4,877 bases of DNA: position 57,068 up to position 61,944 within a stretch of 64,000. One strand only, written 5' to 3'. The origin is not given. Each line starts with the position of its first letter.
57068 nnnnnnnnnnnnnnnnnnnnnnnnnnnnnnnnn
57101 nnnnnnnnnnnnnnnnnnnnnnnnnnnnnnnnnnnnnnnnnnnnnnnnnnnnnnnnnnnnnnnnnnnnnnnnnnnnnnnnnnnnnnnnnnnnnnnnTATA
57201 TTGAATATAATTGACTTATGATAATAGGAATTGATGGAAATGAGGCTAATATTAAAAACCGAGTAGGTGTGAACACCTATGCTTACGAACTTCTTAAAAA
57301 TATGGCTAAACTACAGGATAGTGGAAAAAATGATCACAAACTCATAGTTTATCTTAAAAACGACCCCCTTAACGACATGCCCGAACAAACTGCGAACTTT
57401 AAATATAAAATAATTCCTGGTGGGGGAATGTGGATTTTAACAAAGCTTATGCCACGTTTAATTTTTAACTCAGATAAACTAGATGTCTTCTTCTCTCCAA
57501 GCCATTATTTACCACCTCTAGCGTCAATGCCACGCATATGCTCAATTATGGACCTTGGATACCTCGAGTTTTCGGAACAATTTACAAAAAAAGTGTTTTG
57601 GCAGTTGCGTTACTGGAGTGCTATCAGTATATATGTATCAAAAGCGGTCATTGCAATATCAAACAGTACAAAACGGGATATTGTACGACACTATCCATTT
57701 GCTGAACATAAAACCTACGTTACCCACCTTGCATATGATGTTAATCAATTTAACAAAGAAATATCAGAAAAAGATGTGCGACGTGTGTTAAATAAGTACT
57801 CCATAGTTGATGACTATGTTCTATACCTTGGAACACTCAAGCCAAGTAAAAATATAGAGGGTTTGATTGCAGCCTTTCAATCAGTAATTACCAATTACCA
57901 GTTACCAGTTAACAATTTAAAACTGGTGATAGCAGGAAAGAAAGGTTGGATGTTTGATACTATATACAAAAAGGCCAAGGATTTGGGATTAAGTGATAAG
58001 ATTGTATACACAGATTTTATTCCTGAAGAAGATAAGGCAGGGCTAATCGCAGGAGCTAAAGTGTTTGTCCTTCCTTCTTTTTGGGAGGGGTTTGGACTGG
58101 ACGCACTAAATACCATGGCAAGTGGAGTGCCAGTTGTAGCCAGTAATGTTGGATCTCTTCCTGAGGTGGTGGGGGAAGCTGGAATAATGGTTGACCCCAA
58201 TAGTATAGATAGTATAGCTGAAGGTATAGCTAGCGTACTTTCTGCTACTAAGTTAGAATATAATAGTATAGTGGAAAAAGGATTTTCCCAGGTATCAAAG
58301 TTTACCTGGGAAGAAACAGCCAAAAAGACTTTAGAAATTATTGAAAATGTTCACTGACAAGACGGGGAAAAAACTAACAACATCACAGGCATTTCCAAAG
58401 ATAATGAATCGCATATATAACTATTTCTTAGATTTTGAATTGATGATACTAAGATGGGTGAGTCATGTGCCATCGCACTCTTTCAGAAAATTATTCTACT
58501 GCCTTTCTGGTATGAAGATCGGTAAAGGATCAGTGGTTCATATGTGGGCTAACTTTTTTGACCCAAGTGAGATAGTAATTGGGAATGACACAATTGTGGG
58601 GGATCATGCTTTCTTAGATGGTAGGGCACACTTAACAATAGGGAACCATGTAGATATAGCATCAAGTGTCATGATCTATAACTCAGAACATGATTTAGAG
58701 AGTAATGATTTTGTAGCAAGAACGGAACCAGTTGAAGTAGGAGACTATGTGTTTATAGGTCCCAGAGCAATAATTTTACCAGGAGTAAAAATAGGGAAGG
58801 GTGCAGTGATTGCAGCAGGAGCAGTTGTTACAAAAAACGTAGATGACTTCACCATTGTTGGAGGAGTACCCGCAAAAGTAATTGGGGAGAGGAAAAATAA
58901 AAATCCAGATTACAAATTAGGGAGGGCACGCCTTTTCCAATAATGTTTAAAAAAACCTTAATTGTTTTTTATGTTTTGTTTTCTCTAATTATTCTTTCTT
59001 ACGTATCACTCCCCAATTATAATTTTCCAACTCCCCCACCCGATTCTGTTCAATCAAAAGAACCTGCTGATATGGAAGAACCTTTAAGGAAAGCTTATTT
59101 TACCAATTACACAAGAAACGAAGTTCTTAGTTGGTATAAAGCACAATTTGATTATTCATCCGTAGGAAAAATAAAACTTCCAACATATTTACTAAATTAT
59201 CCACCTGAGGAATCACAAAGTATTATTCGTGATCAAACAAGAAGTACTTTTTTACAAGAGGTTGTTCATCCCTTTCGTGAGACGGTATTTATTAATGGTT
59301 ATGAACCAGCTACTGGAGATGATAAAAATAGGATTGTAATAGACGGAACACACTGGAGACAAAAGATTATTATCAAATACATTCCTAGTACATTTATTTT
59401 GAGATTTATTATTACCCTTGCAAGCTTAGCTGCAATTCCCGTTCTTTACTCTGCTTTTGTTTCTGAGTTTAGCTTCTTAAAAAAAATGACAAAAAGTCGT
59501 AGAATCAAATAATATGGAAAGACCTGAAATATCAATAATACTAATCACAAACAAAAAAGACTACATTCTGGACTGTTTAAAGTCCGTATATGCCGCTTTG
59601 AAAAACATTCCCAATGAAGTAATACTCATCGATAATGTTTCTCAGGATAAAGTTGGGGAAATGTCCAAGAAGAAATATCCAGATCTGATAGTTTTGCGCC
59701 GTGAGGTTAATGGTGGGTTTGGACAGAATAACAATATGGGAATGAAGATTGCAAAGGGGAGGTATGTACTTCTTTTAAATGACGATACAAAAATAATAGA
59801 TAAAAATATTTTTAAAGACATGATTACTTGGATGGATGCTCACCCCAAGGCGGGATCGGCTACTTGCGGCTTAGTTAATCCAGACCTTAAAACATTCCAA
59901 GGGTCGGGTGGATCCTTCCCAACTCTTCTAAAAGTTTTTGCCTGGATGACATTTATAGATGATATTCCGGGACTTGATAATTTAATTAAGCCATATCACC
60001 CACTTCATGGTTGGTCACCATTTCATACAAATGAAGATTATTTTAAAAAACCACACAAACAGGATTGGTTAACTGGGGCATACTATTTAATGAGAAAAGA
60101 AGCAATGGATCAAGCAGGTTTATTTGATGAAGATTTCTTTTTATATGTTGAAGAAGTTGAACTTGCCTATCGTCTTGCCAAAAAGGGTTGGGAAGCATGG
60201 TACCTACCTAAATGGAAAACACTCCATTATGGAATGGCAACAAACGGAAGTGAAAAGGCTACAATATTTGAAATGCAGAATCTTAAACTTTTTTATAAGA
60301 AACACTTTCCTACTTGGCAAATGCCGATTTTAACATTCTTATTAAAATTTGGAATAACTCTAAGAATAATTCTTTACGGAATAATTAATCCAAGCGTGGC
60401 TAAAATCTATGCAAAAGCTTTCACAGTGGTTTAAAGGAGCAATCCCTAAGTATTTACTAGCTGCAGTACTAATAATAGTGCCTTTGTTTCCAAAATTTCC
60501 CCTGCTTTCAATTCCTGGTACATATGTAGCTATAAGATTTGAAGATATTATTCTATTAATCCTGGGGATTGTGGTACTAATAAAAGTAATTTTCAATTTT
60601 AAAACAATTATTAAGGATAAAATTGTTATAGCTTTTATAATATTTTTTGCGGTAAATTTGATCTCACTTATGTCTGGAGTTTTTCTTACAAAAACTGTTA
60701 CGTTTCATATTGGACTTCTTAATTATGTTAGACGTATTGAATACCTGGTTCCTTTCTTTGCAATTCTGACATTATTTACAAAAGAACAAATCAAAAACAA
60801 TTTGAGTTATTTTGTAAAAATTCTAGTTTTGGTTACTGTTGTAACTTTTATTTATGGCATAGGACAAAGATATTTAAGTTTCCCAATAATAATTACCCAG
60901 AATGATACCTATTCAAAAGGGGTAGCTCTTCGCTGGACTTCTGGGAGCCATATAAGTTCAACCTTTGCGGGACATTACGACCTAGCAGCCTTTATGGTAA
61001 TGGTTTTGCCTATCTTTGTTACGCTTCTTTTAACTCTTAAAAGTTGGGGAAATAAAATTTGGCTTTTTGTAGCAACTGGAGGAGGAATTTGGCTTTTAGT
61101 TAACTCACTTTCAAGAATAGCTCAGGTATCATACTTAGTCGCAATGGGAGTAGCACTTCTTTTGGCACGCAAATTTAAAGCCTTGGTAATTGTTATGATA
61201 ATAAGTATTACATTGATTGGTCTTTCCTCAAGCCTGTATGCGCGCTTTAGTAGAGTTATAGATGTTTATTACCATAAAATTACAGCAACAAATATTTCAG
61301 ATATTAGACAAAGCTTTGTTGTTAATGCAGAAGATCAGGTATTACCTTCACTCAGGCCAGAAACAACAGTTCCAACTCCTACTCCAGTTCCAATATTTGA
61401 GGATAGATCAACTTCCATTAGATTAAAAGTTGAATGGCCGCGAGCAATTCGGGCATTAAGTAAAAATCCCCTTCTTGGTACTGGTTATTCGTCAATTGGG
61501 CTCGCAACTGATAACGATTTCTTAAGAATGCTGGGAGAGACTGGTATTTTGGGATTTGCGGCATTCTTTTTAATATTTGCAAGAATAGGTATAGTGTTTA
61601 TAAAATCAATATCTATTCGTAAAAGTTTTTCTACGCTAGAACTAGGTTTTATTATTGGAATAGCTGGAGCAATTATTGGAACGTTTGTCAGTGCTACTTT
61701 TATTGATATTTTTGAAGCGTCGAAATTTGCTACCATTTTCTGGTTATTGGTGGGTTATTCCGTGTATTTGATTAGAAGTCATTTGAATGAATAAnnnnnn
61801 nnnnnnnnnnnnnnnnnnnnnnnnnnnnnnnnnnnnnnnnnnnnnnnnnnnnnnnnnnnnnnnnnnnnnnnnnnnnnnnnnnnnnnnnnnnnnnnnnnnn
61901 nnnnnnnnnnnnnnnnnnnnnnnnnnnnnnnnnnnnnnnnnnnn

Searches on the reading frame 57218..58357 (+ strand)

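Call 30: search_protein_families(library=pfam, proteins=[window:57218-58357:+], max_evalue=0.001)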
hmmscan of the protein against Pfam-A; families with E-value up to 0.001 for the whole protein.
window:57218-58357:+ (379 aa): 4 families
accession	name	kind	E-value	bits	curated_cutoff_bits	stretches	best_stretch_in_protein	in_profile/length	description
PF00534.26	Glycos_transf_1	-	1.2e-34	119.7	26.4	1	199-346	16-161/172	Glycosyl transferases group 1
PF13692.12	Glyco_trans_1_4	-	1.5e-29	103.5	27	1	200-342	3-141/142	Glycosyl transferases group 1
PF20706.3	GT4-conflict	-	3.1e-08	33.5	26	1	201-310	200-312/385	Family 4 Glycosyltransferase in conflict systems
PF13439.12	Glyco_transf_4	-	1.3e-06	29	28.5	1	17-176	3-169/170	Glycosyltransferase Family 4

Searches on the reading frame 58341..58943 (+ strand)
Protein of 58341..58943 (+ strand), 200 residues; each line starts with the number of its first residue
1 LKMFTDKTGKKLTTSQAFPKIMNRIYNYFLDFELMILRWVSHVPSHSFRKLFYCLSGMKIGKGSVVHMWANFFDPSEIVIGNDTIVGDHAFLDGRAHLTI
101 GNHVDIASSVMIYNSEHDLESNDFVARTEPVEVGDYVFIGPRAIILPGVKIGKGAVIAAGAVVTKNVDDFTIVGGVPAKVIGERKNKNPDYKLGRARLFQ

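Call 30: search_protein_families(library=pfam, proteins=[window:58341-58943:+], max_evalue=0.001)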
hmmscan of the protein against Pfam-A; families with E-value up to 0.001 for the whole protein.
window:58341-58943:+ (200 aa): 3 families
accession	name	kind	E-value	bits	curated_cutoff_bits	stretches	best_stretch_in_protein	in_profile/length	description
PF00132.30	Hexapep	-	4.8e-15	55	27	1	131-165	2-36/36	Bacterial transferase hexapeptide (six repeats)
PF14602.12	Hexapep_2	-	5.3e-09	36.1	27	1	130-165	1-34/34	Hexapeptide repeat of succinyl-transferase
PF25084.1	LbH_EIF2B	-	0.00017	22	54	0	77-167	21-97/105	EIF2B subunit epsilon LbH domain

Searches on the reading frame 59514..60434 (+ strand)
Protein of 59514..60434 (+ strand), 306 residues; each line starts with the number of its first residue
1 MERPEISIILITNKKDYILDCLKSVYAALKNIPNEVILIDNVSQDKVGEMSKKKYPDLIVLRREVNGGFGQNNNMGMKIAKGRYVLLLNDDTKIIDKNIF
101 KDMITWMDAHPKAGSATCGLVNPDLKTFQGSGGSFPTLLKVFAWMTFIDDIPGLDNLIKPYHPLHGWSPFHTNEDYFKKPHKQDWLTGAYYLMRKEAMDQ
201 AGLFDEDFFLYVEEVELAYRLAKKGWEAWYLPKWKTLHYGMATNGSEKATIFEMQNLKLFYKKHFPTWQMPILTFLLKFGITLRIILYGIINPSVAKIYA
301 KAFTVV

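Call 30: search_protein_families(library=pfam, proteins=[window:59514-60434:+], max_evalue=0.001)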
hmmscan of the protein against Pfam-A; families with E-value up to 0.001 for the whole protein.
window:59514-60434:+ (306 aa): 3 families
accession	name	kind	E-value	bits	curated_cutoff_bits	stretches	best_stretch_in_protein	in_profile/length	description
PF00535.33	Glycos_transf_2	-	9.1e-17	61.9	23.3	1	8-116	3-112/168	Glycosyl transferase family 2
PF13641.12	Glyco_tranf_2_3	-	2e-11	44.8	27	1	13-239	11-212/230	Glycosyltransferase like family 2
PF13632.12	Glyco_trans_2_3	-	2.5e-05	24.6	27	0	185-232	71-117/198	Glycosyl transferase family group 2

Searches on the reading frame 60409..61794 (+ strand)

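Call 30: search_protein_families(library=pfam, proteins=[window:60409-61794:+], max_evalue=0.001)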
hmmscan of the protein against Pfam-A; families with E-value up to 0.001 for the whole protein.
window:60409-61794:+ (461 aa): 1 family
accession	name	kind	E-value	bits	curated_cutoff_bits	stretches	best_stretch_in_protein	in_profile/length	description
PF04932.20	Wzy_C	-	6.2e-11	42.7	31.7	1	227-387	7-149/149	O-Antigen ligase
